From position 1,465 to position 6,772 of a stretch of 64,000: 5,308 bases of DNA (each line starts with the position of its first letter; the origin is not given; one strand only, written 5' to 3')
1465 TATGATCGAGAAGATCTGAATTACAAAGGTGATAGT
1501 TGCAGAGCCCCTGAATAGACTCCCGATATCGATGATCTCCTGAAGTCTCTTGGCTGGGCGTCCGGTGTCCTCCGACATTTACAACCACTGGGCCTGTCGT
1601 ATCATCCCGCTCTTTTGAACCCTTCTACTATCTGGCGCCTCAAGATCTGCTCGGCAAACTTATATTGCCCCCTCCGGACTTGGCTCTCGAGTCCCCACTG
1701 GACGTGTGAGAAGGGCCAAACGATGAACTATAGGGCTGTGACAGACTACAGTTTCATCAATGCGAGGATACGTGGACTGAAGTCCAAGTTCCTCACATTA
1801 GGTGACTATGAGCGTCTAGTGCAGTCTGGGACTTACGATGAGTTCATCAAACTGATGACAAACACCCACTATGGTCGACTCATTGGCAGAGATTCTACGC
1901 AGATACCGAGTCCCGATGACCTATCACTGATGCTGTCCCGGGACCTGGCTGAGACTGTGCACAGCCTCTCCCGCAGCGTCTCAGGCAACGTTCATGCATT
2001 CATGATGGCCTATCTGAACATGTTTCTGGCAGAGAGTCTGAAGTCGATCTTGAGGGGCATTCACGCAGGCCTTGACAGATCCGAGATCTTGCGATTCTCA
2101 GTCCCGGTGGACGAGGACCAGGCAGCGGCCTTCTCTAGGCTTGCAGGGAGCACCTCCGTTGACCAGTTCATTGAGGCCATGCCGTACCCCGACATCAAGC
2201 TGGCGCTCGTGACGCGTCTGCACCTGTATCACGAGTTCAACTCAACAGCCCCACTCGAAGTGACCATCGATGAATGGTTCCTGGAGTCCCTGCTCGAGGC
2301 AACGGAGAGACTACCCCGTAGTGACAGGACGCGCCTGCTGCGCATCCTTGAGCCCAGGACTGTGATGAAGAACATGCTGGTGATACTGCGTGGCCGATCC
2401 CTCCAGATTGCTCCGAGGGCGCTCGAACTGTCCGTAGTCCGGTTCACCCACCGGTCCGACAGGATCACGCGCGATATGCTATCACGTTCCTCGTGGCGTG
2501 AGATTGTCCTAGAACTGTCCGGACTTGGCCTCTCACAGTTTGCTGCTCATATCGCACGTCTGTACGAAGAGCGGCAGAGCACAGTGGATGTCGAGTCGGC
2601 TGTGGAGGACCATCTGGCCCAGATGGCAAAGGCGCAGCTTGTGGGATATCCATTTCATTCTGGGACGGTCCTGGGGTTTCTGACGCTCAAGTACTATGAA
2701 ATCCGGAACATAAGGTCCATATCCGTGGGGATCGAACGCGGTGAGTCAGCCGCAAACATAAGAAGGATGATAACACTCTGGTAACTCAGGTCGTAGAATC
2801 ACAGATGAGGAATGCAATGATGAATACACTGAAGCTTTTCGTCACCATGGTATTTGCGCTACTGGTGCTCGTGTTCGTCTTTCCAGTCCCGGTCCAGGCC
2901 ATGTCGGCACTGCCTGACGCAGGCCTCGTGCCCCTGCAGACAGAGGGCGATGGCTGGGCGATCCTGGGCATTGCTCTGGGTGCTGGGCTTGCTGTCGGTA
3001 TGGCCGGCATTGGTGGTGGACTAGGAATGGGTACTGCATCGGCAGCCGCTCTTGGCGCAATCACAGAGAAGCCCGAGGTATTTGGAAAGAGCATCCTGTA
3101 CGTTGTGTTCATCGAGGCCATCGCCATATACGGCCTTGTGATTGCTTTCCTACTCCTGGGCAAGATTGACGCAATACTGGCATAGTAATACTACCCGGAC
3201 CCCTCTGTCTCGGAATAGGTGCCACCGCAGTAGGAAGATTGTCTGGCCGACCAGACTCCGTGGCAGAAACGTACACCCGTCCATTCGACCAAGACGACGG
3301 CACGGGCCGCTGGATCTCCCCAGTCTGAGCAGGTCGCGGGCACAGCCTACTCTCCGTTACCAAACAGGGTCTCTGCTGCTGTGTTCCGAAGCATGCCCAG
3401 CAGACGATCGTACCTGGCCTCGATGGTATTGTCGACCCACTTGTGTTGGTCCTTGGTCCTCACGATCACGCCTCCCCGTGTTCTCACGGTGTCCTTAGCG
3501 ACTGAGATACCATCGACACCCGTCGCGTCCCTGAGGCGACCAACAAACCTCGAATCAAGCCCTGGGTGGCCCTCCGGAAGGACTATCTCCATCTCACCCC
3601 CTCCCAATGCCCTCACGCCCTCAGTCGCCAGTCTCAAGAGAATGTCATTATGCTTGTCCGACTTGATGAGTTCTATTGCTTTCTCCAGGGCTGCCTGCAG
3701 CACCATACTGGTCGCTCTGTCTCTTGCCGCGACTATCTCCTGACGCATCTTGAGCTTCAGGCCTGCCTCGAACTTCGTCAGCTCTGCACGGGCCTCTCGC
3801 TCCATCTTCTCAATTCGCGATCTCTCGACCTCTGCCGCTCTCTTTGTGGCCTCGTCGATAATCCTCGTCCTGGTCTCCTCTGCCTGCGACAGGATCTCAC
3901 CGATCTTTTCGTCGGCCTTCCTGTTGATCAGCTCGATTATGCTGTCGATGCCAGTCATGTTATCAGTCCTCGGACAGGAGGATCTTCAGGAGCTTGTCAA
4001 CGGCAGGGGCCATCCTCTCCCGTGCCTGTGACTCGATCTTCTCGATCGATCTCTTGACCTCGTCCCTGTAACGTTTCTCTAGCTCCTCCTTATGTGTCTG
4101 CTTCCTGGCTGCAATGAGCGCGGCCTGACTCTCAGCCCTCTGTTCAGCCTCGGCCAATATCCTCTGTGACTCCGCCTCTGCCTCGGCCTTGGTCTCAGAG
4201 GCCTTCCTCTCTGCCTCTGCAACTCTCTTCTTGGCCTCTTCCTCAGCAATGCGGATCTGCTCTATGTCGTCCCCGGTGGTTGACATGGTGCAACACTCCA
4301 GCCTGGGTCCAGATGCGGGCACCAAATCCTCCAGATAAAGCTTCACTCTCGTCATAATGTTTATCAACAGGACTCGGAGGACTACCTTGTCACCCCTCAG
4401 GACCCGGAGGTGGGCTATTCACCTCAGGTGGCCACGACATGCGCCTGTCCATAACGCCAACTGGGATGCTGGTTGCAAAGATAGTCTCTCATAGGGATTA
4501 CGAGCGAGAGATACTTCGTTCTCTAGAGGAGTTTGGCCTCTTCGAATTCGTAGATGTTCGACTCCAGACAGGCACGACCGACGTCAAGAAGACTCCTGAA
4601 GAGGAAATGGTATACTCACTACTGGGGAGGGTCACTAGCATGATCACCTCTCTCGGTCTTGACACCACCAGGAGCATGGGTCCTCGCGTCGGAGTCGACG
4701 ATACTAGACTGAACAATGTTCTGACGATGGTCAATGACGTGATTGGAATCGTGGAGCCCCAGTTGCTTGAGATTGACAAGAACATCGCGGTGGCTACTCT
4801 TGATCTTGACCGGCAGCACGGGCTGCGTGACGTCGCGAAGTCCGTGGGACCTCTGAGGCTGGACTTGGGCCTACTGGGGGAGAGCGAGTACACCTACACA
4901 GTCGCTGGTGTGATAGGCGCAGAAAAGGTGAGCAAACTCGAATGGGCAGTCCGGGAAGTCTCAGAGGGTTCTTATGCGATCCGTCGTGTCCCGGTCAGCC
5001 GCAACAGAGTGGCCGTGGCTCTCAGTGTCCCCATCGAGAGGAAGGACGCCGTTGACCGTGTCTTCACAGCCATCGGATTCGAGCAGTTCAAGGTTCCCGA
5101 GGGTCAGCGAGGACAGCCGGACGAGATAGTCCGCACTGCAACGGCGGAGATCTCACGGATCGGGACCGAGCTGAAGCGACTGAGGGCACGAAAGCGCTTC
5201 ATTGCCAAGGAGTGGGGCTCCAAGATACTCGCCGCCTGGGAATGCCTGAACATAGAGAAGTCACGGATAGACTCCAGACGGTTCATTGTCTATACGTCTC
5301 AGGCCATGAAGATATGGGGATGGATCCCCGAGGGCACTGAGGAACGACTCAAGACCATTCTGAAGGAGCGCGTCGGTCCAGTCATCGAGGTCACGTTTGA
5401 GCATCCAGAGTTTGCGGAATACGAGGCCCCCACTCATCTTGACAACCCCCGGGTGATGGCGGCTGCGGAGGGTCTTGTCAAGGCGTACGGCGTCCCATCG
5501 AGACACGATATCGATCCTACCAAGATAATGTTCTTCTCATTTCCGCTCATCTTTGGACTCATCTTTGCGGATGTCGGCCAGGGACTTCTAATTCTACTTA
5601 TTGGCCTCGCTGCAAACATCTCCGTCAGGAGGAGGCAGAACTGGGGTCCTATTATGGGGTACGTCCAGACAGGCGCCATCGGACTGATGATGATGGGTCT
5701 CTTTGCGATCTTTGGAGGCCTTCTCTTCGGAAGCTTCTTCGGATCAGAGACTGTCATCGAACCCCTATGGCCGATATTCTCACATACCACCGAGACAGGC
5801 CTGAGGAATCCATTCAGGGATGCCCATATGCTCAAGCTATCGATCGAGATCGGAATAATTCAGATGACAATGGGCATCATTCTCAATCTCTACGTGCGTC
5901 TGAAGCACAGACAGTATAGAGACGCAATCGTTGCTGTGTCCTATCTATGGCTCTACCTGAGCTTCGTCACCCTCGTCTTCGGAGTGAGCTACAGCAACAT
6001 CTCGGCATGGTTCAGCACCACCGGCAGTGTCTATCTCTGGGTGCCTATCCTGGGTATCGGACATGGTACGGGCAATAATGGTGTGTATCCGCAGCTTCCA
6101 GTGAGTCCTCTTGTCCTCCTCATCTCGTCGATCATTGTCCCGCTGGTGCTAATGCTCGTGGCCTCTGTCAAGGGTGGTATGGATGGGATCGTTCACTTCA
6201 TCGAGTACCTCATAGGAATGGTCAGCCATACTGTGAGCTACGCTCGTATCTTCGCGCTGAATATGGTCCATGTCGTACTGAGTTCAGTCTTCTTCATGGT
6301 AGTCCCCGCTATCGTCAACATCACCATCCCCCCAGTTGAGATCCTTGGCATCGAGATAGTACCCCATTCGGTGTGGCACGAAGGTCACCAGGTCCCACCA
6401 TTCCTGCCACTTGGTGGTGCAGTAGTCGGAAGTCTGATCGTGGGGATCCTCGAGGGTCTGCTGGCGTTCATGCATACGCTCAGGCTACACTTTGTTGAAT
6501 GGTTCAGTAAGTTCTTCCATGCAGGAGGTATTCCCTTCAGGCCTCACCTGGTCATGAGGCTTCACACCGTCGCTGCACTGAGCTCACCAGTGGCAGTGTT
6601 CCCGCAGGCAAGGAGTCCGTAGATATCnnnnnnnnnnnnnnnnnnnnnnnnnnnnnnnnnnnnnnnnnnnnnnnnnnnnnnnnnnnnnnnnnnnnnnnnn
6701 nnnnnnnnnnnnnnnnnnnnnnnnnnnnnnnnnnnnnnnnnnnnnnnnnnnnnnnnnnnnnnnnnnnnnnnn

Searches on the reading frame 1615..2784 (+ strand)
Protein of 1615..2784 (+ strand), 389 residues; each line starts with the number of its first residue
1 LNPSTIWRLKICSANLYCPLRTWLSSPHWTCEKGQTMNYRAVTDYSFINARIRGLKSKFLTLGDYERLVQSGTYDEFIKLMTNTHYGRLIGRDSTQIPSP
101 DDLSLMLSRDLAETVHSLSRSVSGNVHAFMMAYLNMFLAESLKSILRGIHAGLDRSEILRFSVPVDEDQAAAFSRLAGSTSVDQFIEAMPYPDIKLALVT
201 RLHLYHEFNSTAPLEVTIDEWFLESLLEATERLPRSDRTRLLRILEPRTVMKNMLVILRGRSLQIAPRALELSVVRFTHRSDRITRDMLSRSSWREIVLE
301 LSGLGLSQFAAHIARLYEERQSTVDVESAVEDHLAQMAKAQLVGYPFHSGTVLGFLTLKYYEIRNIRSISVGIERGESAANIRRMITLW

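Call 21: search_protein_families(library=pfam, proteins=[window:1615-2784:+], max_evalue=0.0001)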
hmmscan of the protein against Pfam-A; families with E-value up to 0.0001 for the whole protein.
window:1615-2784:+ (389 aa): 1 family
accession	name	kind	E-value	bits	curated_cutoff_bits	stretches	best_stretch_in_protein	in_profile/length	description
PF01992.21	vATP-synt_AC39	-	1.1e-48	166.8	29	1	48-384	1-338/339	ATP synthase (C/AC39) subunit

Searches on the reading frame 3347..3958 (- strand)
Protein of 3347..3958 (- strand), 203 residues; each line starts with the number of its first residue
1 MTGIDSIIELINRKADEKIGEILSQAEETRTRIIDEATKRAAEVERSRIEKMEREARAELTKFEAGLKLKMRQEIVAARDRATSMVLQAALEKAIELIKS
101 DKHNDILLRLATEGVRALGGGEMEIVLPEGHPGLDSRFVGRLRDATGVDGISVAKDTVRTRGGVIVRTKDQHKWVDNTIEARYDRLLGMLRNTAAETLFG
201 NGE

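Call 21: search_protein_families(library=pfam, proteins=[window:3347-3958:-], max_evalue=0.0001)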
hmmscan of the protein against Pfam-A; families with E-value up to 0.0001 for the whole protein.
window:3347-3958:- (203 aa): 1 family
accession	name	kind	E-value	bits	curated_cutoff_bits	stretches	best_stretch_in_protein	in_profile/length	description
PF01991.23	vATP-synt_E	-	1.2e-18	67.7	24.2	1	11-199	2-199/199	ATP synthase (E/31 kDa) subunit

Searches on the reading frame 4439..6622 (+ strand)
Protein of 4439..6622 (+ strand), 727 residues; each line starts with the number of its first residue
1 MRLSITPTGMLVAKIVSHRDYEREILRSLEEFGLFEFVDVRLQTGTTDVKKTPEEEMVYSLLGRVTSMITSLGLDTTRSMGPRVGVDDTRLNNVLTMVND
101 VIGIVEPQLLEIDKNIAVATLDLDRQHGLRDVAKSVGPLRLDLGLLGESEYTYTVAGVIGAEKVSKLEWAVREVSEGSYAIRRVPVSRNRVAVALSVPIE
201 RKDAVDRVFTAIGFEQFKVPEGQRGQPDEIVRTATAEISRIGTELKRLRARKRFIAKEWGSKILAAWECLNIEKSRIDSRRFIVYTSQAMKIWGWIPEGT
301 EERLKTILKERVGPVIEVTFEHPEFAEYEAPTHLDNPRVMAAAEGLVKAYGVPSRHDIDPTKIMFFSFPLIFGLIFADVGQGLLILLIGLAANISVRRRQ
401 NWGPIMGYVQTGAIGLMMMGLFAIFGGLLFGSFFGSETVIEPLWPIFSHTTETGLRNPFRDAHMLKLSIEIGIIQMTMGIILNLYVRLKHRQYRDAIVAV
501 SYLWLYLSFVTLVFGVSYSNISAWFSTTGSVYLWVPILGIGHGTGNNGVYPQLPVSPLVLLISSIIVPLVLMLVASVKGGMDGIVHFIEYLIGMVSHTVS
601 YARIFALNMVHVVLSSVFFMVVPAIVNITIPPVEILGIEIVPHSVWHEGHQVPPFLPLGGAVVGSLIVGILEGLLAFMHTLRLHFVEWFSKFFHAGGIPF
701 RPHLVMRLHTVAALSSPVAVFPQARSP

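Call 21: search_protein_families(library=pfam, proteins=[window:4439-6622:+], max_evalue=0.0001)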
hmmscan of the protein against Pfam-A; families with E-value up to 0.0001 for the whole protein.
window:4439-6622:+ (727 aa): 1 family
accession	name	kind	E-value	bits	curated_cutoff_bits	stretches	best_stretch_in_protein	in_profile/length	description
PF01496.24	V_ATPase_I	-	7.6e-47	160.2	30.7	2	153-438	159-461/815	V-type ATPase 116kDa subunit family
